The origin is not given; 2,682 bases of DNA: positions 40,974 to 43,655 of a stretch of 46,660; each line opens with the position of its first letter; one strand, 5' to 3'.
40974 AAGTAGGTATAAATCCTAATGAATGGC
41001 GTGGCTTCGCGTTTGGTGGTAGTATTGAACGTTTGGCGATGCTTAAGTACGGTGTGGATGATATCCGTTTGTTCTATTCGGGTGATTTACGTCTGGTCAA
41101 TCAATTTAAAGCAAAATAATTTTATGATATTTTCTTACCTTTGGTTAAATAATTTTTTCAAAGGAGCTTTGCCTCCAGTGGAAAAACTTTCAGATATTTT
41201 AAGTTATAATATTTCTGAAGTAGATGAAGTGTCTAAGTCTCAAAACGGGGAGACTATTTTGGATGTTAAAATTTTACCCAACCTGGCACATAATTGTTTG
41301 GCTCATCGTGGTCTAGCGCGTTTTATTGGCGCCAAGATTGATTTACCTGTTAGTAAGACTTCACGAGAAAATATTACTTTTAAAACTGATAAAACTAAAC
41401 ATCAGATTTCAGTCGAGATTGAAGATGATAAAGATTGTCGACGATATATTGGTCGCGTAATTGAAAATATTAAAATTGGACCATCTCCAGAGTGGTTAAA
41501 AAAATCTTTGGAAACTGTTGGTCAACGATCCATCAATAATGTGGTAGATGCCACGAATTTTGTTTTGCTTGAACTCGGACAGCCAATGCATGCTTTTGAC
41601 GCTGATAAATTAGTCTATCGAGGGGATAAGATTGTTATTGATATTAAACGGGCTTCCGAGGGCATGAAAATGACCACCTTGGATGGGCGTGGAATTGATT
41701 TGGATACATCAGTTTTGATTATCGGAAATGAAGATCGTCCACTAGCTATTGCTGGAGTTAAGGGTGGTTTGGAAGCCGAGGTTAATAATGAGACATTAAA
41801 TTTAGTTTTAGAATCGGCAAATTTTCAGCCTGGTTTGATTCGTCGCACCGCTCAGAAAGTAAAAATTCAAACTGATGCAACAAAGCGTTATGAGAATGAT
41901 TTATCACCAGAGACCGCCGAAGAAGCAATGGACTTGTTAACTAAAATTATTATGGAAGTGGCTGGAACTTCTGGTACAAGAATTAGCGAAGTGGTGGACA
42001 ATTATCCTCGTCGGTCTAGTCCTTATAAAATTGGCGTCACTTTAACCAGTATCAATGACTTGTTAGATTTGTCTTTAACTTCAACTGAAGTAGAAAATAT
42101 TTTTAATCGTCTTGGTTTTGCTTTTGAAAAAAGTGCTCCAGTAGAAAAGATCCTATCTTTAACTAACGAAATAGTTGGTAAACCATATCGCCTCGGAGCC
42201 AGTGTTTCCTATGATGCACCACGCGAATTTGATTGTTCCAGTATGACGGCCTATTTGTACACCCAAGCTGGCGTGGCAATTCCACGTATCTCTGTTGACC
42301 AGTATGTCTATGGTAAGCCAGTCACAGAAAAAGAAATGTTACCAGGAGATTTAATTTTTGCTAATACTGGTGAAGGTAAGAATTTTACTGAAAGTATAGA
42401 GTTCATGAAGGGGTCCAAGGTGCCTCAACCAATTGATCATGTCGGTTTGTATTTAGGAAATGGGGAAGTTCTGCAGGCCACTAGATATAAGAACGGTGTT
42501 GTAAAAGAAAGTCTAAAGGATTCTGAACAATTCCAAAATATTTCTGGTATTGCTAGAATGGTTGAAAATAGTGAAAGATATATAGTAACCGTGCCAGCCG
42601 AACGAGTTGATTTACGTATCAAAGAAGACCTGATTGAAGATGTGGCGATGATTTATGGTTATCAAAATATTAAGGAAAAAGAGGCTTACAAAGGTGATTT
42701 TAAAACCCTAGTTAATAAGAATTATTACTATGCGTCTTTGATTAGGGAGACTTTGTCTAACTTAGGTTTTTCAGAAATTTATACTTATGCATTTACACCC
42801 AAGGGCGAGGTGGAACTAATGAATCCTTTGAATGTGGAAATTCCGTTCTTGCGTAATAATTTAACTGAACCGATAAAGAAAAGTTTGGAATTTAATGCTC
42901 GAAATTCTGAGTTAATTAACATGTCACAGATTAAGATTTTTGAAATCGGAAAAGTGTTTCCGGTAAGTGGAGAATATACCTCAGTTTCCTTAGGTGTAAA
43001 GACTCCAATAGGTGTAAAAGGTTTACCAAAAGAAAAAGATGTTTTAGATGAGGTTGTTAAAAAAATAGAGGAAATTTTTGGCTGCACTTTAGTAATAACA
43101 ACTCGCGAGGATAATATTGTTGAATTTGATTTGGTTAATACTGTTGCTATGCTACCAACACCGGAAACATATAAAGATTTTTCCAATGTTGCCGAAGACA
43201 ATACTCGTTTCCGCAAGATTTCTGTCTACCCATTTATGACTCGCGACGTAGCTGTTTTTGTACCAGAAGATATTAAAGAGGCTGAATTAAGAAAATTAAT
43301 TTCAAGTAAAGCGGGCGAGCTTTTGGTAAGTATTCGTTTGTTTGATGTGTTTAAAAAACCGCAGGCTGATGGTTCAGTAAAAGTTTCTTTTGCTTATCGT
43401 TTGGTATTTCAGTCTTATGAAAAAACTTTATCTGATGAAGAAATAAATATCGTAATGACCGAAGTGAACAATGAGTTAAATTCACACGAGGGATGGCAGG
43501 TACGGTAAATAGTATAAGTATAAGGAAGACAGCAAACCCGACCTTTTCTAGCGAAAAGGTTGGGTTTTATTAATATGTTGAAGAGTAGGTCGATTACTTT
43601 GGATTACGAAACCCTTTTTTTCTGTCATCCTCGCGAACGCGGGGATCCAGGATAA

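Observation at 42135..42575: NlpC/P60 papain-like hydrolase domain inserted inside the B5 domain of PheRS beta subunit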

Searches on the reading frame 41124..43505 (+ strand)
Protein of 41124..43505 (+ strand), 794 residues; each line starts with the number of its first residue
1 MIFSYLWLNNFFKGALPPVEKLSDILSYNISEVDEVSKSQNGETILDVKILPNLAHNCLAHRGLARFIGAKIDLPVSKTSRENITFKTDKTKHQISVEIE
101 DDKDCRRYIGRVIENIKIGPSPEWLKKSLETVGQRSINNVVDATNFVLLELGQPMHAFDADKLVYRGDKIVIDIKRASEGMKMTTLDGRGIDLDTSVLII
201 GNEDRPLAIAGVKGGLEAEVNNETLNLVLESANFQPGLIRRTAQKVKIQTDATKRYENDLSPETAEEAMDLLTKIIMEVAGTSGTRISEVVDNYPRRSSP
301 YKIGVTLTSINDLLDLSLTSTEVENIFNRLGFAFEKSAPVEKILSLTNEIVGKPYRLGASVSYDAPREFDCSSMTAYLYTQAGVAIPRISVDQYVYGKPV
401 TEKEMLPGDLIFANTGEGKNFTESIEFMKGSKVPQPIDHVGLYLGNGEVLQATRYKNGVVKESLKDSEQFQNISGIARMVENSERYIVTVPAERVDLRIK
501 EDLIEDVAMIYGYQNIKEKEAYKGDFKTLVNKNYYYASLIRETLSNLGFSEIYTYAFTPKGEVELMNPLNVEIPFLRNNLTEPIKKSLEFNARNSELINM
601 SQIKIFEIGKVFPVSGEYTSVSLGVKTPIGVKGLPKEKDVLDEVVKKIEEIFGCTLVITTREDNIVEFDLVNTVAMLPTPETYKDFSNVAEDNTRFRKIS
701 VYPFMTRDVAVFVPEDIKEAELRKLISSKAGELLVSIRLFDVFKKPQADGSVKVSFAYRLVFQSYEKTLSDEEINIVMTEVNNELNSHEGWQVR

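Call 3: search_protein_families(library=pfam, proteins=[window:41124-43505:+], max_evalue=0.01)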
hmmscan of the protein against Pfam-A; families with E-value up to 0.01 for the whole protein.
window:41124-43505:+ (794 aa): 5 families
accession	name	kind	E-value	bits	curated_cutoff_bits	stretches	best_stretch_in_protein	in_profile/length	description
PF03483.22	B3_4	-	1.5e-56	191.2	29.3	1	105-281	2-174/174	B3/4 domain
PF03147.19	FDX-ACB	-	9.9e-23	80.8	31.1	1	700-794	1-94/94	Ferredoxin-fold anticodon binding domain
PF00877.26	NLPC_P60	-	2.1e-17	63.4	23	1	352-466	1-93/105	NlpC/P60 family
PF03484.21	B5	-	6.8e-15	55.5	28.6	1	480-513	34-67/67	tRNA synthetase B5 domain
PF17759.6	tRNA_synthFbeta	-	2.7e-08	34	22.4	1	537-614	22-108/214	Phenylalanyl tRNA synthetase beta chain CLM domain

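Call 4: search_protein_families(library=ncbifam, proteins=[window:41124-43505:+], max_evalue=0.01)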
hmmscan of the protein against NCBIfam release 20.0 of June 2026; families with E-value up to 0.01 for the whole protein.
window:41124-43505:+ (794 aa): 13 families
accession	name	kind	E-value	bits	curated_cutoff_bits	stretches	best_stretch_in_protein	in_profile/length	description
TIGR00472.1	pheT_bact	equivalog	2.6e-122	409.6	402.65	3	43-337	158-442/798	phenylalanine--tRNA ligase subunit beta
NF001882.0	PRK00629.5-4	equivalog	3e-32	111.8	527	2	44-337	161-434/725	phenylalanine--tRNA ligase subunit beta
NF010495.0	PRK13914.1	equivalog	7e-13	48.4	647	1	341-476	367-478/481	invasion associated endopeptidase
TIGR00469.1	pheS_mito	equivalog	3.8e-12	45.6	258.35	1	684-783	341-441/451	phenylalanine--tRNA ligase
NF033742.1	NlpC_p60_RipB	exception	8.7e-11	41.9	335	1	368-460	114-187/206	NlpC/P60 family peptidoglycan endopeptidase RipB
TIGR00471.1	pheT_arch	equivalog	1.2e-10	40.5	282.65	1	481-612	313-450/551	phenylalanine--tRNA ligase subunit beta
NF033743.1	NlpC_inact_RipD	exception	1.7e-09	37.4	215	1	368-413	92-137/181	NlpC/P60 family peptidoglycan-binding protein RipD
NF038345.1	wall_hydro_RipC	exception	2.8e-09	36.9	425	1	350-411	261-318/362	peptidoglycan hydrolase RipC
NF040678.1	EntFM_CwpFM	equivalog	3.1e-08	33.1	720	1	337-475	309-426/430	enterotoxin EntFM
NF046048.1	NlpC_P60_DIP1281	equivalog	3.6e-08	32.7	517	1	369-413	498-542/587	DIP1281 family NlpC/P60 protein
NF008096.1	PRK10838.1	equivalog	2.9e-06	27.2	186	1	342-467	70-173/189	bifunctional murein DD-endopeptidase/murein LD-carboxypeptidase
NF033741.1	NlpC_p60_RipA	exception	7.3e-05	22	625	1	369-453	366-431/457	NlpC/P60 family peptidoglycan endopeptidase RipA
NF051887.1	PheS_related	equivalog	0.00041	19.5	300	1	691-786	240-347/349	PheS-related mystery ligase SrmL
